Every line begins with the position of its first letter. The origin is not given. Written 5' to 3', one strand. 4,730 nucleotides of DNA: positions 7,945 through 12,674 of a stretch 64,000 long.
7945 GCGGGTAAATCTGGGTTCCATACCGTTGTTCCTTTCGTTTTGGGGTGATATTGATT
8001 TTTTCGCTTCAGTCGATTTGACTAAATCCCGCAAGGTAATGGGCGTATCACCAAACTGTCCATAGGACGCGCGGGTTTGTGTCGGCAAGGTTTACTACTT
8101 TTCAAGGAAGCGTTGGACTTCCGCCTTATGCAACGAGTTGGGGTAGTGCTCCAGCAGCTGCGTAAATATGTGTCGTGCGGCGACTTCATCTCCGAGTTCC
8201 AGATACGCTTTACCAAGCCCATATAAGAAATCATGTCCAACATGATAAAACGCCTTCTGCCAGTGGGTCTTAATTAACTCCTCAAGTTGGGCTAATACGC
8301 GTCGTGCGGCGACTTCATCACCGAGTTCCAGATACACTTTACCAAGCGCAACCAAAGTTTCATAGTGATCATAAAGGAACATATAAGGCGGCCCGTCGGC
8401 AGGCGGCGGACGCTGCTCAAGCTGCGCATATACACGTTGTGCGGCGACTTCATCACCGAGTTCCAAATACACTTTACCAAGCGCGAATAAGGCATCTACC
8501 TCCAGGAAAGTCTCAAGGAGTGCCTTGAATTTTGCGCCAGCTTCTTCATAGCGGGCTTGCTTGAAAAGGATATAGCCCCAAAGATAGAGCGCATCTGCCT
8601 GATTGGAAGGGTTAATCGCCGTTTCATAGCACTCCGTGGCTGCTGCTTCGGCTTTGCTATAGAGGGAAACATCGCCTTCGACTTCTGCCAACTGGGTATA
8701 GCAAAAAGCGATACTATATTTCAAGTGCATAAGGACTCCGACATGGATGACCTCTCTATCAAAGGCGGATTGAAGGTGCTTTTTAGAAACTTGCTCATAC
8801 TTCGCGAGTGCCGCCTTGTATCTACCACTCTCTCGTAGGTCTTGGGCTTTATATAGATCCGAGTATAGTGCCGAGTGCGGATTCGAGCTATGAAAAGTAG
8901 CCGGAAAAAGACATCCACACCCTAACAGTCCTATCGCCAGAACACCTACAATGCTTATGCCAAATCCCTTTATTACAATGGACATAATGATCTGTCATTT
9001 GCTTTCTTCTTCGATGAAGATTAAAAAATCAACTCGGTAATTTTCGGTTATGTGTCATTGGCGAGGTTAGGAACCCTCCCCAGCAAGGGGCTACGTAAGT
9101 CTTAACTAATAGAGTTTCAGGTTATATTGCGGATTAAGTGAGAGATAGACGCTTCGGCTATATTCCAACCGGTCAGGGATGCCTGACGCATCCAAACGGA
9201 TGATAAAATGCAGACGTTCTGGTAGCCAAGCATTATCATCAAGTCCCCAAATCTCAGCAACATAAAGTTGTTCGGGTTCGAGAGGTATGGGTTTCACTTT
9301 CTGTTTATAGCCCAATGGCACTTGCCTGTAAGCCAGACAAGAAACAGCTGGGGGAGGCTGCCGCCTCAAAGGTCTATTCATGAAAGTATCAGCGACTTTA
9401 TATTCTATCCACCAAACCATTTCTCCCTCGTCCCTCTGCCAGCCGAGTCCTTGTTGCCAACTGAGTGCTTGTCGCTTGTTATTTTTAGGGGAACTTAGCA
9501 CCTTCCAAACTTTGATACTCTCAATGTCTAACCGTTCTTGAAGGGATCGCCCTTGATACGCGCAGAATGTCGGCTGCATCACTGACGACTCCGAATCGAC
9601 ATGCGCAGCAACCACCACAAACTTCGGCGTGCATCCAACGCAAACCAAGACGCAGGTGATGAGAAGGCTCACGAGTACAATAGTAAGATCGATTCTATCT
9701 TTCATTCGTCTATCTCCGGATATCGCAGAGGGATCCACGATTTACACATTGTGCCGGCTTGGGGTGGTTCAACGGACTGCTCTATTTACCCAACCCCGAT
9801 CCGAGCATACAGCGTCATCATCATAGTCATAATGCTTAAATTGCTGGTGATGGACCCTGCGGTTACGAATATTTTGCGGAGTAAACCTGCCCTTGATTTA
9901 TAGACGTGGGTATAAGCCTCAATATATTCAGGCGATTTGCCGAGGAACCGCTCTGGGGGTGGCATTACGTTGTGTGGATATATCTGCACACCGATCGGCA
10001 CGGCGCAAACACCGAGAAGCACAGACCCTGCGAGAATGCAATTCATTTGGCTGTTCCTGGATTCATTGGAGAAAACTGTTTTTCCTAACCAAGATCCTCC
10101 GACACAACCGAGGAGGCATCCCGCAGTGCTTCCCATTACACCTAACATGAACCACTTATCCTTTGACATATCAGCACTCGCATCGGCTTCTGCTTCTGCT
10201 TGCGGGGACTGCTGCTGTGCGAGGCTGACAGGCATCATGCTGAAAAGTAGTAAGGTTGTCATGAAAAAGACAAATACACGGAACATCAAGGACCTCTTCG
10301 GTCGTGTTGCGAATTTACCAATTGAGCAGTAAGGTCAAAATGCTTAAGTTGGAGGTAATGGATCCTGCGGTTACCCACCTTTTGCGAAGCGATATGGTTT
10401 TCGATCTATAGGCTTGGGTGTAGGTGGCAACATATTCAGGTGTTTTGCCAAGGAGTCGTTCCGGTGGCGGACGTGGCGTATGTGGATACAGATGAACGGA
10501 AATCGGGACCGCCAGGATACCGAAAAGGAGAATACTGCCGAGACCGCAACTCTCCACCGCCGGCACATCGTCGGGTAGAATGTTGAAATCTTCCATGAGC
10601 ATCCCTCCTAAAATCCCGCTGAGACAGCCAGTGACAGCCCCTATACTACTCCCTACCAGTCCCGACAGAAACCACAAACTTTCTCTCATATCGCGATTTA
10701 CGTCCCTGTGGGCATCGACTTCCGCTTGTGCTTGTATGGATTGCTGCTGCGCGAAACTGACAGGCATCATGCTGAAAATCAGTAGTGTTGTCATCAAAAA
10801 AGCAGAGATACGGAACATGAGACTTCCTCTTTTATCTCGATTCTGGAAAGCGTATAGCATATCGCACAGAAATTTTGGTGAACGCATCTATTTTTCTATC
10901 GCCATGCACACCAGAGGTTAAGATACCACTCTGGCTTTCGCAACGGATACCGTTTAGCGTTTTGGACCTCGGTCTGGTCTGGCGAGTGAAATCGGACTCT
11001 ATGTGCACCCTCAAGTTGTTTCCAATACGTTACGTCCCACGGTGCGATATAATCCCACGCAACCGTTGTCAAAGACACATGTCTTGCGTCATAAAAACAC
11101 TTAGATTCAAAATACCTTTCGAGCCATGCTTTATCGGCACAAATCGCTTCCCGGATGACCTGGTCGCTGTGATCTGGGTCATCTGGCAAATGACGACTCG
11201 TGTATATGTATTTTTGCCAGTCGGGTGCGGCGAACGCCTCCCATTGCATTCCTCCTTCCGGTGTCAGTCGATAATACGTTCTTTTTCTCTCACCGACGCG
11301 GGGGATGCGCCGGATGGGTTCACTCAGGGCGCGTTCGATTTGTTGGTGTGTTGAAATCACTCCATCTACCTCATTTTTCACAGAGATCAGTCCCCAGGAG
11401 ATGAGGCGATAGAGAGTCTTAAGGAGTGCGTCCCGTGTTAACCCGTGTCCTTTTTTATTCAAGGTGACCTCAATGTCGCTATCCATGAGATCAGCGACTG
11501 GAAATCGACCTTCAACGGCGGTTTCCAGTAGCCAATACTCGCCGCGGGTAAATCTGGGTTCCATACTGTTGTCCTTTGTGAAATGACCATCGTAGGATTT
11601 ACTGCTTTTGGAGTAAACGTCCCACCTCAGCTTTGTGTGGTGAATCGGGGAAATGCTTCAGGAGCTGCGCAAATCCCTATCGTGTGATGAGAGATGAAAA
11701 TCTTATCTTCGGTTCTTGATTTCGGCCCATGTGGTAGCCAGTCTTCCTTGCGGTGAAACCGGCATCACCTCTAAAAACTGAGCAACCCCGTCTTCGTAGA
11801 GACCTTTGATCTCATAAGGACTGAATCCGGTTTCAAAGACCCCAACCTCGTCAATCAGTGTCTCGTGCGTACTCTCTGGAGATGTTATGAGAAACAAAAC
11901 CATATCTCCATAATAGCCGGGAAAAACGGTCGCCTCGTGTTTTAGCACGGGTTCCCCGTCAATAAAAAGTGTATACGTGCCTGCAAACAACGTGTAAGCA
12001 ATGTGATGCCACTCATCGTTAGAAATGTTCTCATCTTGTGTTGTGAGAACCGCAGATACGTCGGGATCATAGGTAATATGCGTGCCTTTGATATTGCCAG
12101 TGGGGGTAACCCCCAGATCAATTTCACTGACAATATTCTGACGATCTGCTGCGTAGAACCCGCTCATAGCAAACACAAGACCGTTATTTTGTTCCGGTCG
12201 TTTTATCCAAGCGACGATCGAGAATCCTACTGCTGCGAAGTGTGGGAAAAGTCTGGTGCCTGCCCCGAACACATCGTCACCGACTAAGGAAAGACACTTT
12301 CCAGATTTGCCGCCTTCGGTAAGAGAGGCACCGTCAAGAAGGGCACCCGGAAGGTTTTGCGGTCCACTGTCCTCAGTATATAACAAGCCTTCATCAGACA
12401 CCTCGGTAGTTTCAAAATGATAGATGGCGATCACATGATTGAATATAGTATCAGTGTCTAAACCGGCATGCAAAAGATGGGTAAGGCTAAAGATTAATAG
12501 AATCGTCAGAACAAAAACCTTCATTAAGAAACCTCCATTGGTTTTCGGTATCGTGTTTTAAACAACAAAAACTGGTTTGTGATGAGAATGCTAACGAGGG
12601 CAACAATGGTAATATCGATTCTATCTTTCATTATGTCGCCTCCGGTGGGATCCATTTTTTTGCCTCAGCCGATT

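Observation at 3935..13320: Tandemly duplicated five-family envelope cassette resembling a decaying immunity/receptor array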

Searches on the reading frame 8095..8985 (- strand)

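Call 3: search_protein_families(library=pfam, max_evalue=0.1, proteins=[window:8095-8985:-])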
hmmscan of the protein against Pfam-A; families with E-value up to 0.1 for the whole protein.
window:8095-8985:- (296 aa): 17 families
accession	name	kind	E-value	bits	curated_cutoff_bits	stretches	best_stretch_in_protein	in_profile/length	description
PF13174.12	TPR_6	-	1.9e-16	59.9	26.3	2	254-284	3-33/33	Tetratricopeptide repeat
PF07719.23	TPR_2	-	6.4e-14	51.3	27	2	252-283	2-33/34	Tetratricopeptide repeat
PF13428.12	TPR_14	-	4.3e-10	39.7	23.5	1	253-284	3-34/44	Tetratricopeptide repeat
PF14559.12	TPR_19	-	8.2e-10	39.3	25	1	252-284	26-59/68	Tetratricopeptide repeat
PF13424.12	TPR_12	-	1.7e-09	38.1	30.1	1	130-188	3-70/77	Tetratricopeptide repeat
PF13432.12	TPR_16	-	3e-09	37.6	32.7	1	134-193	1-61/65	Tetratricopeptide repeat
PF13431.12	TPR_17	-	1.7e-07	31.4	24.4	0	163-183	13-33/34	Tetratricopeptide repeat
PF13181.12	TPR_8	-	2.4e-07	30.8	25.7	0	252-281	2-31/34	Tetratricopeptide repeat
PF07721.20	TPR_4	-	1.1e-06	29.1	27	0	210-233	3-26/26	Tetratricopeptide repeat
PF13176.12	TPR_7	-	1.5e-06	28.3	27.9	0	165-194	1-31/36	Tetratricopeptide repeat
PF00515.34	TPR_1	-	2e-05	24.7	27.8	0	253-283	3-33/34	Tetratricopeptide repeat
PF12895.13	ANAPC3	-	8.6e-05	23.2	27.2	0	118-149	41-75/82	Anaphase-promoting complex, cyclosome, subunit 3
PF13414.12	TPR_11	-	0.0009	19.3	26.8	0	49-67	3-21/42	TPR repeat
PF16918.11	PknG_TPR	-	0.0083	15.4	27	1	208-282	94-159/340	Protein kinase G tetratricopeptide repeat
PF17874.7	TPR_MalT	-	0.022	14.5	45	0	163-272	40-143/336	MalT-like TPR region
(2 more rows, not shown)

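Call 11: search_protein_families(library=ncbifam, max_evalue=0.1, proteins=[window:8095-8985:-])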
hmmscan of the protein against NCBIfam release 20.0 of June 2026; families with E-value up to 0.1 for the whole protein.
window:8095-8985:- (296 aa): 13 families
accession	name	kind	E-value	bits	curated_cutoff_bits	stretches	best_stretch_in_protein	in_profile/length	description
TIGR02795.1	tol_pal_ybgF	equivalog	7.4e-14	52.4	90.1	2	109-194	18-107/119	tol-pal system protein YbgF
TIGR03504.1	FimV_Cterm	subfamily_domain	1.2e-09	38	30.65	2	257-280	5-28/44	FimV/HubP family polar landmark protein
TIGR03302.1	OM_YfiO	subfamily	1.8e-09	37.4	81.4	1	13-77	7-70/239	outer membrane protein assembly factor BamD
NF047371.1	FlcA_CTERM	equivalog_domain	1.3e-07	30.6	300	1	103-189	444-533/646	periplasmic flagellar collar protein FlcA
TIGR02917.1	PEP_TPR_lipo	equivalog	2e-06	26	312.2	1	99-194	705-801/899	XrtA/PEP-CTERM system TPR-repeat protein PrsT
TIGR02552.1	LcrH_SycD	equivalog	3.4e-05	23.6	104.8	1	127-193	15-82/136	SycD/LcrH family type III secretion system chaperone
NF052415.1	T3SS_chap_SctY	equivalog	4.4e-05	24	70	1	127-192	3-69/106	type III secretion apparatus assembly chaperone SctY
NF053720.1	NsdA_fam_reg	subfamily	0.00041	20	75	1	187-283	309-400/432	NsdA family TPR-like regulatory protein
TIGR00540.1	TPR_hemY_coli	hypoth_equivalog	0.00042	19.2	142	1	127-188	323-384/385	heme biosynthesis-associated TPR protein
NF047507.1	TPR_BatC_Lepto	exception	0.00054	19.5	175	0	254-286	99-131/214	TPR repeat-containing protein BatC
NF040561.1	PrimPol_Msp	equivalog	0.0054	15.3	200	1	115-186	9-82/515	CRISPR-associated primase-polymerase type A1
NF008068.0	PRK10803.1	equivalog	0.015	15.3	383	0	127-198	177-252/263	cell division protein CpoB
TIGR00499.1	lysS_bact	equivalog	0.037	12.7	427.6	1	46-143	25-118/496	lysine--tRNA ligase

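Call 32: search_protein_families(library=padloc, max_evalue=0.1, proteins=[window:8095-8985:-])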
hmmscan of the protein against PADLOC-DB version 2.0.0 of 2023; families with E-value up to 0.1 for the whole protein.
window:8095-8985:- (296 aa): 1 family
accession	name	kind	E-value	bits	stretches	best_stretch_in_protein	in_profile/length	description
PDLC01170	TPR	-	0.0026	15.1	1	44-131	8-41/368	TPR repeats containing protein fused to cold shock-like domain (OB-fold)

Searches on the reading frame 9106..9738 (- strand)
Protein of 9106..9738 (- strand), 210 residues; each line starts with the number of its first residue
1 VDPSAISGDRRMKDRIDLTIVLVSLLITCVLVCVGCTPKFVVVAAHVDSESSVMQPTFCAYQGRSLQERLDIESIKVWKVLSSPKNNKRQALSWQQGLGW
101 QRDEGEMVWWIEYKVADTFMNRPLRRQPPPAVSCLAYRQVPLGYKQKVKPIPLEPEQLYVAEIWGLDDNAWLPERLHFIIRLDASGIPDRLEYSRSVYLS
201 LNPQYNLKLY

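Call 3: search_protein_families(library=pfam, max_evalue=0.1, proteins=[window:9106-9738:-])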
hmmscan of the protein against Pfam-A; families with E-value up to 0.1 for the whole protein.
window:9106-9738:- (210 aa): 0 families

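Call 11: search_protein_families(library=ncbifam, max_evalue=0.1, proteins=[window:9106-9738:-])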
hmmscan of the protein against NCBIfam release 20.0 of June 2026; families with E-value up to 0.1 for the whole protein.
window:9106-9738:- (210 aa): 0 families

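Call 23: find_homologous_proteins(query=window:9106-9738:-, max_evalue=0.001)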
Query window:9106-9738:- (210 aa): 8 proteins with E <= 0.001 among 128 candidates.
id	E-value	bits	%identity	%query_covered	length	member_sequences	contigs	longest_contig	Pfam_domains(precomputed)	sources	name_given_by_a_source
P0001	5.2e-117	407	96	88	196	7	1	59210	-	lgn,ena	-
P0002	4.3e-108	378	89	88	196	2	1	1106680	-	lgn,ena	-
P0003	2.2e-106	372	90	88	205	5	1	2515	-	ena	-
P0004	6.4e-105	368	85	88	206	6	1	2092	-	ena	-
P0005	2.9e-80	287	74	75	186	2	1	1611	-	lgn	-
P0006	4.7e-31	126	46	91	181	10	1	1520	-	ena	-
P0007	4.9e-31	126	44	90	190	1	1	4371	-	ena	-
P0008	2.4e-30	124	45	91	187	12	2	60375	-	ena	-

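Call 25: find_related_loci(query=A4, collection=genome_contigs, flank=10000)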
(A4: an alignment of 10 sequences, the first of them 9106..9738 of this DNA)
Query A4 (210 aa) in genome_contigs; peptide patterns used: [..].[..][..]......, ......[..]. (x = any residue, [..] = any of these).
21 stretches matched a pattern; 5 encode a relative of the query (tblastn E <= 1e-3); 5 distinct loci.
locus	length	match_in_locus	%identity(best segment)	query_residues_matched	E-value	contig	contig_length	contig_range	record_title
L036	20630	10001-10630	48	3-210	3e-49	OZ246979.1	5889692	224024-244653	MAG: Candidatus Poribacteria bacterium isolate b1f05427-043e-45ba-8b49-4d0e3d1ba290 genome assembly, chromosome: 1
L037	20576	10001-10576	51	7-193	8e-47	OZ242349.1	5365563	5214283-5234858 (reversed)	MAG: Candidatus Poribacteria bacterium isolate e367748c-ea16-458c-b08a-e5b385d280ea genome assembly, chromosome: 1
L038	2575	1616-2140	44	11-205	2e-42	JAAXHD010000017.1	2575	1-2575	MAG: Candidatus Poribacteria bacterium isolate Plut_88880 unfiltered_Plut_88880_genomic_contig_1093178, whole genome sho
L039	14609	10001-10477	46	10-193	4e-39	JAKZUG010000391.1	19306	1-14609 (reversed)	MAG: Candidatus Poribacteria bacterium isolate Langseth_MAG_00079 Langseth_MAG_00079_000000000391, whole genome shotgun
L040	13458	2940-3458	45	11-202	2e-36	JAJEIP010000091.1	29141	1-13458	MAG: Candidatus Poribacteria bacterium isolate p16x65bins.2 k141_712170, whole genome shotgun sequence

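Call 26: search_solved_structures(query=A4, max_evalue=10)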
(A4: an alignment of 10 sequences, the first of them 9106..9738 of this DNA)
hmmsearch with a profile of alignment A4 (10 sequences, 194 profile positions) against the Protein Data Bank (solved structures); distinct sequences matched with E-value up to 10: 0.

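Call 32: search_protein_families(library=padloc, max_evalue=0.1, proteins=[window:9106-9738:-])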
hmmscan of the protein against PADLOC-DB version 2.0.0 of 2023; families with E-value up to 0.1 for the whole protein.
window:9106-9738:- (210 aa): 0 families

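Call 97: search_solved_structures(query=L038:1040-1582:+, max_evalue=1, show_alignments=1)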
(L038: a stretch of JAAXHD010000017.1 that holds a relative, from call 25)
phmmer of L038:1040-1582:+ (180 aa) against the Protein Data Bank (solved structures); distinct sequences matched with E-value up to 1: 5.
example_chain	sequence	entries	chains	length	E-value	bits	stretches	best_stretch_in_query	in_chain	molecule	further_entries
6h56_A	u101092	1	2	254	2.2e-06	31.1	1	3-130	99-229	Effector domain of Pseudomonas aeruginosa VgrG2b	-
1on0_A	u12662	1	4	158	0.027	17.7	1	70-124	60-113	YycN protein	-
1ufh_A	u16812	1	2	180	0.035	17.4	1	70-123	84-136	YYCN protein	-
2xmo_A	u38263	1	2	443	0.041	17.2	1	74-147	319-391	LMO2642 PROTEIN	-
4adx_I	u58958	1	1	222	0.98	12.7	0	24-54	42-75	AIF6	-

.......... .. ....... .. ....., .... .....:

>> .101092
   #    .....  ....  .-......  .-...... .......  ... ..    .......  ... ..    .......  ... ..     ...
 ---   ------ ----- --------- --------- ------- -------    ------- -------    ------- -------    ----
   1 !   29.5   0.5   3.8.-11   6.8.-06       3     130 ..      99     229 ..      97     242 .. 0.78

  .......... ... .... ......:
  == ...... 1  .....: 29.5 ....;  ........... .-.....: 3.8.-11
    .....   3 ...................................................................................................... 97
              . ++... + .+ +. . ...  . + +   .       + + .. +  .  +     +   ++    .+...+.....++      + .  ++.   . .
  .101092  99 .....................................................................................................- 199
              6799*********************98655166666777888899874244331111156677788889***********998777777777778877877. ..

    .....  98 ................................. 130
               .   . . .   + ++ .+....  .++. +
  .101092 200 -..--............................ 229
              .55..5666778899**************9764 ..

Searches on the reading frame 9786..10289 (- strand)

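Call 3: search_protein_families(library=pfam, max_evalue=0.1, proteins=[window:9786-10289:-])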
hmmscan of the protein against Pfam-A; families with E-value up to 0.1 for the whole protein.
window:9786-10289:- (167 aa): 1 family
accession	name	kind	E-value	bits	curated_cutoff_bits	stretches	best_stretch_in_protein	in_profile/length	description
PF02950.22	Conotoxin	-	0.029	15.8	25.1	1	8-58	6-57/75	Conotoxin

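Call 11: search_protein_families(library=ncbifam, max_evalue=0.1, proteins=[window:9786-10289:-])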
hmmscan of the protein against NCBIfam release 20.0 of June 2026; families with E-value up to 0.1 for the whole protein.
window:9786-10289:- (167 aa): 1 family
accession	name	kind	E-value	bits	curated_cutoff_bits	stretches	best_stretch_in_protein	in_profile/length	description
TIGR04211.1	SH3_and_anchor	equivalog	0.015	14.9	65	1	24-63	144-183/198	TIGR04211 family SH3 domain-containing protein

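Call 32: search_protein_families(library=padloc, max_evalue=0.1, proteins=[window:9786-10289:-])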
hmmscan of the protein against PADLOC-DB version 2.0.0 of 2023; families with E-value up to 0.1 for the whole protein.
window:9786-10289:- (167 aa): 0 families

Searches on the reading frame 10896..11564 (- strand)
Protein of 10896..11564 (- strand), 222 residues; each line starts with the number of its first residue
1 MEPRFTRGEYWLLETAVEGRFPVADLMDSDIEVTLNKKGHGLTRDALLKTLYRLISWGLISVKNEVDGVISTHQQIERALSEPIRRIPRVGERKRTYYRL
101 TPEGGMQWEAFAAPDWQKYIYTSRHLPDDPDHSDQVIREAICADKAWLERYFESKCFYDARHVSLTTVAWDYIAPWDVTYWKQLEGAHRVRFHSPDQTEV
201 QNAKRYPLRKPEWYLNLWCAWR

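Call 3: search_protein_families(library=pfam, max_evalue=0.1, proteins=[window:10896-11564:-])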
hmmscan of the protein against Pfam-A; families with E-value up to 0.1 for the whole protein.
window:10896-11564:- (222 aa): 0 families

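Call 11: search_protein_families(library=ncbifam, max_evalue=0.1, proteins=[window:10896-11564:-])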
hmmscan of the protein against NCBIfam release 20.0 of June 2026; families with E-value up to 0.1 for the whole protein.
window:10896-11564:- (222 aa): 0 families

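Call 27: search_solved_structures(query=A3, max_evalue=10)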
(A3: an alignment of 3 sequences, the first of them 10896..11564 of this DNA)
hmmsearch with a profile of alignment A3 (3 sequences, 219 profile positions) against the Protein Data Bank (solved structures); distinct sequences matched with E-value up to 10: 0.

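Call 32: search_protein_families(library=padloc, max_evalue=0.1, proteins=[window:10896-11564:-])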
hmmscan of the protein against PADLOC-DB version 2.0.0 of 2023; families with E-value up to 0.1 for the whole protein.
window:10896-11564:- (222 aa): 0 families

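Call 42: find_homologous_proteins(query=A6, max_evalue=0.001)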
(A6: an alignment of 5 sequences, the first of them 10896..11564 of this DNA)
Query A6 (5 sequences) (222 aa, profile of the alignment): 250 proteins with E <= 0.001 among 2164 candidates; the best 120 are listed.
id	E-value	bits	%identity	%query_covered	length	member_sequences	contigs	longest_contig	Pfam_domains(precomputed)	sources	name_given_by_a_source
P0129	2.9e-122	424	48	100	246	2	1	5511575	-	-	-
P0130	1.1e-121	422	49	100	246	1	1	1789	-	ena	-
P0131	2.2e-121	421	50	100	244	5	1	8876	-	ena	-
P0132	6.2e-121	420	56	100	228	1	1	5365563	-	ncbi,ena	-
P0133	4.4e-120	417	50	100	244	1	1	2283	-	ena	-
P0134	4.6e-120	417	50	100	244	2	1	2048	-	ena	-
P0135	6.2e-120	417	49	100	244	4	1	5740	-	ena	-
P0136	1.0e-119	416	48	100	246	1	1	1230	-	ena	-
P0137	3.4e-119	414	47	100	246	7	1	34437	-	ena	-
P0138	1.0e-118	413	56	100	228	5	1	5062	-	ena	-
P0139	1.0e-118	413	49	100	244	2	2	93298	-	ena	-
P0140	1.6e-118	412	51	100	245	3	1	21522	-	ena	-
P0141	2.5e-118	411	50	100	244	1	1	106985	-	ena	-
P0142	2.6e-118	411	49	100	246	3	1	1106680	-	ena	-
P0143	2.9e-118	411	56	100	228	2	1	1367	-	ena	-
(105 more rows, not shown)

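Call 47: predict_structure(alignment_id=A7)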
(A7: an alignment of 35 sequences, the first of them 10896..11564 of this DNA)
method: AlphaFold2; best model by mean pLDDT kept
length: 222 residues; sequences in the alignment: 35
mean_pLDDT: 73.0   pTM: 0.51
mean pLDDT of the five models: 73.0, 71.6, 71.1, 67.8, 63.5
residues with pLDDT >= 90: 39; 70-90: 100; 50-70: 52; < 50: 31
segments of 3 or more residues with pLDDT < 50: 1-3, 113-118, 178-183, 209-222
pLDDT, mean of each block of 10 residues (from residue 1): 67 80 88 74 90 93 90 92 68 78 76 49 66 71 80 72 78 62 64 76 55 43 35
secondary structure, 60 per line:
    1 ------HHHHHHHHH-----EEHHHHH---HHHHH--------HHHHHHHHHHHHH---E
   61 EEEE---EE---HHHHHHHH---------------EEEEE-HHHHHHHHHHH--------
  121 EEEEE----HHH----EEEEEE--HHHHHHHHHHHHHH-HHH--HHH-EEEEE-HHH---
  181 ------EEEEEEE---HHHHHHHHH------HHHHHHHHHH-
elements in order: H7-15 H23-27 H31-35 H44-56 E60-64 H73-80 E96-100 H102-112 E121-125 E137-142 H145-158 E169-173 E187-193 H197-205 H212-221

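Call 49: fold_search(model_id=the predicted structure, library=pdb)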
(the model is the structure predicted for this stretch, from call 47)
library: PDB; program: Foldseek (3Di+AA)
matches with E <= 10: 691; with E <= 0.001: 0
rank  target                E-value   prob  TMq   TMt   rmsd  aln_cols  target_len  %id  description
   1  5zi8_B                2.9e-02  1.00  0.30  0.60   3.4       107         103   20  Crystal structure of the PadR-family transcriptional regulator Rv3488 of Mycobacterium tuberculosis H37Rv in complex w (released 2018-10-17)
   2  5zi8_A                3.5e-02  1.00  0.31  0.62   2.8       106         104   20  Crystal structure of the PadR-family transcriptional regulator Rv3488 of Mycobacterium tuberculosis H37Rv in complex w (released 2018-10-17)
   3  3l7w                  4.4e-02  0.99  0.30  0.58   6.7       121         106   19  The Crystal Structure of smu.1704 from Streptococcus mutans UA159 (released 2010-12-08)
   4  5h3r_A                5.0e-02  0.96  0.26  0.39   4.7       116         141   15  Crystal Structure of mutant MarR C80S from E.coli complexed with operator DNA (released 2017-08-02)
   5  6abq_A                6.8e-02  0.99  0.28  0.51   4.0       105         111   14  Crystal structure of transcription factor from Listeria monocytogenes (released 2019-06-05)
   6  5yi0_A                7.3e-02  0.98  0.28  0.40   4.7       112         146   14  Structure of Lactococcus lactis ZitR, C30AH42A mutant (released 2017-12-06)
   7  3f3x                  8.2e-02  0.99  0.28  0.43   4.2       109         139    9  Crystal structure of the transcriptional regulator BldR from Sulfolobus Solfataricus (released 2009-05-05)
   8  4ejo_A                1.1e-01  0.99  0.30  0.55   2.9       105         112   18  Crystal structure of padr family transcriptional regulator from Eggerthella lenta DSM 2243 (released 2012-04-25)
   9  9u7b_A                1.2e-01  0.72  0.26  0.37   9.4       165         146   12  Crystal structure of Rv0042c (released 2026-03-25)
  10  6ez1_A                1.3e-01  0.87  0.30  0.55  10.6       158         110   15  Structure of h. salinarum RosR (vng0258) grown from NaBr (released 2018-08-22)
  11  4esb                  1.4e-01  0.94  0.28  0.55   4.3       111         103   19  Crystal structure of PadR-like transcriptional regulator (BC4206) from Bacillus cereus strain ATCC 14579 (released 2012-12-05)
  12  3elk_B                1.6e-01  0.89  0.28  0.56  12.2       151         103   11  Crystal structure of putative transcriptional regulator TA0346 from Thermoplasma acidophilum (released 2008-09-30)
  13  8dqg_A                1.6e-01  0.18  0.24  0.21  20.3       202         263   10  Crystal structure of pyrrolysyl-tRNA synthetase from Methanomethylophilus alvus engineered for acridone amino acid (RS (released 2022-12-07)
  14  5k1x                  1.6e-01  0.15  0.24  0.20  20.8       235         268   10  Catalytic domain of polyspecific pyrrolysyl-tRNA synthetase mutant Y306A/N346A/C348A/Y384F in complex with AMPPNP (released 2016-10-19)
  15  1yyv_A                1.9e-01  0.94  0.29  0.52   4.1       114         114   18  Putative transcriptional regulator ytfH from Salmonella typhimurium (released 2005-04-05)
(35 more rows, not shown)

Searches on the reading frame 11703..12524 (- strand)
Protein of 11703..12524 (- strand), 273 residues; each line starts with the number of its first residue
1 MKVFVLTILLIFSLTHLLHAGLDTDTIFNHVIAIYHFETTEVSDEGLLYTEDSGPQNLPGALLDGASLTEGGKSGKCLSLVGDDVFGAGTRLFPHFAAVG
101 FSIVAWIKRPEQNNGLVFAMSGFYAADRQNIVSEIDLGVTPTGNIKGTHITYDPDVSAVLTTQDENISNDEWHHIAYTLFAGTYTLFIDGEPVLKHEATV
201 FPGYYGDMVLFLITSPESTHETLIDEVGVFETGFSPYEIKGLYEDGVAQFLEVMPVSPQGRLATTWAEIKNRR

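Call 3: search_protein_families(library=pfam, max_evalue=0.1, proteins=[window:11703-12524:-])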
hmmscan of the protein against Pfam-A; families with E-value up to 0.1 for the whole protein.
window:11703-12524:- (273 aa): 2 families
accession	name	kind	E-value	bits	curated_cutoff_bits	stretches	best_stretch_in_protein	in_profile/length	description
PF13385.13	Laminin_G_3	-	1.4e-11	45.2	27.6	1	96-239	14-150/151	Concanavalin A-like lectin/glucanases superfamily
PF02210.31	Laminin_G_2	-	0.042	14.8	22.9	1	149-198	31-81/126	Laminin G domain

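Call 11: search_protein_families(library=ncbifam, max_evalue=0.1, proteins=[window:11703-12524:-])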
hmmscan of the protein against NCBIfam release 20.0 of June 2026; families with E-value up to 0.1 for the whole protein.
window:11703-12524:- (273 aa): 1 family
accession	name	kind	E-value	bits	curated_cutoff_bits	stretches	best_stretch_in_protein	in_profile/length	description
TIGR03937.1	PgaC_IcaA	equivalog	0.055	12.4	422.3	1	102-168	182-241/407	poly-beta-1,6-N-acetyl-D-glucosamine synthase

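Call 32: search_protein_families(library=padloc, max_evalue=0.1, proteins=[window:11703-12524:-])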
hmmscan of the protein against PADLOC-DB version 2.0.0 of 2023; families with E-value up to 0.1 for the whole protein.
window:11703-12524:- (273 aa): 0 families
